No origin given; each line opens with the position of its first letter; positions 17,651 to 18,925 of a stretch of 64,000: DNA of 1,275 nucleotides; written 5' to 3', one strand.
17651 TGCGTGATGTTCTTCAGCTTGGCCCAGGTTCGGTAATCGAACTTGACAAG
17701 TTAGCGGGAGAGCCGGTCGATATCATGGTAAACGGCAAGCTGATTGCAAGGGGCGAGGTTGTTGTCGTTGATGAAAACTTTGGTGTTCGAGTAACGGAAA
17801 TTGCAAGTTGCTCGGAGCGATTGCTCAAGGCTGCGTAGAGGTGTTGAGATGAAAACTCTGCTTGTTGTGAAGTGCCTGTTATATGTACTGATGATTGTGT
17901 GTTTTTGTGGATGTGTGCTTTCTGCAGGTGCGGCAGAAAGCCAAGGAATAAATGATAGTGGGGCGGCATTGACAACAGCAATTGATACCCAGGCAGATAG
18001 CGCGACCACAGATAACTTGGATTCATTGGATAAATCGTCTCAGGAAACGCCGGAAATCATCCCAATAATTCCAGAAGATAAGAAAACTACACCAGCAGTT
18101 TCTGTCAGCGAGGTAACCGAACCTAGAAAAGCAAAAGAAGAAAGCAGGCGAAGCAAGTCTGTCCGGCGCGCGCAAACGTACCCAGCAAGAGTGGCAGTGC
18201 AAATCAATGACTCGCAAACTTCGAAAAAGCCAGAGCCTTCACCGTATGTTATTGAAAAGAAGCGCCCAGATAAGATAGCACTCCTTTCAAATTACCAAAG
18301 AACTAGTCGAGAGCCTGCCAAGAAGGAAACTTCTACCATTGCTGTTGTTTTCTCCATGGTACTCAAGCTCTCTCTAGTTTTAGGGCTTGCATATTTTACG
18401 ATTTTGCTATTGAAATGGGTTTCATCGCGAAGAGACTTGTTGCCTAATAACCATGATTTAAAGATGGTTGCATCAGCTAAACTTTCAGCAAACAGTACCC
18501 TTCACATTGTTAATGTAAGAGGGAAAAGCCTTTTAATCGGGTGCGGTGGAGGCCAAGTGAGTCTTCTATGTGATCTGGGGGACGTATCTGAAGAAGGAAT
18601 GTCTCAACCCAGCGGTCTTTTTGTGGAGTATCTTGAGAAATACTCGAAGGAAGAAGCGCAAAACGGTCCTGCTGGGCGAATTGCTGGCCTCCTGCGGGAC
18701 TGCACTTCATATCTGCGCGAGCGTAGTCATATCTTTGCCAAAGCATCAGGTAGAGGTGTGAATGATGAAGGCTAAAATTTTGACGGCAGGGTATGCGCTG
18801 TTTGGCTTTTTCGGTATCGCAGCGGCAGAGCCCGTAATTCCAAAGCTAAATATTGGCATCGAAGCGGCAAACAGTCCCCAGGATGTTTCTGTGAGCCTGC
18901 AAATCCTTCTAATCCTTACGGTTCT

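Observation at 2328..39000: Three near-identical sigma-54 promoters wire the flagellar genes and a sugar-modification island together, with rpoN encoded next to them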

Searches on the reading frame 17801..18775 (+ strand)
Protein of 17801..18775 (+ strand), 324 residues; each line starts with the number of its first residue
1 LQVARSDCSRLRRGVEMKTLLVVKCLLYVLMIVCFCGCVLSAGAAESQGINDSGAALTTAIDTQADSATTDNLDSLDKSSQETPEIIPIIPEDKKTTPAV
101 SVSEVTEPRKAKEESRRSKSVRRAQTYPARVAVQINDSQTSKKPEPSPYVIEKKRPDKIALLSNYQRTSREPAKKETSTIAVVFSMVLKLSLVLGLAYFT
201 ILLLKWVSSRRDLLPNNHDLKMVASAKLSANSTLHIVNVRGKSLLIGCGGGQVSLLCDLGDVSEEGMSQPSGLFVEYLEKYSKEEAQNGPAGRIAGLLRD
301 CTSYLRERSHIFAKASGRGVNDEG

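Call 12: search_protein_families(library=pfam, proteins=[window:17801-18775:+])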
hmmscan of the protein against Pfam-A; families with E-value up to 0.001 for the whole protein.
window:17801-18775:+ (324 aa): 1 family
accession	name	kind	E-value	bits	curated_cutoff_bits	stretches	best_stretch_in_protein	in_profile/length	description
PF04347.18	FliO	-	2.3e-08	34.4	22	1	215-280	17-88/91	Flagellar biosynthesis protein, FliO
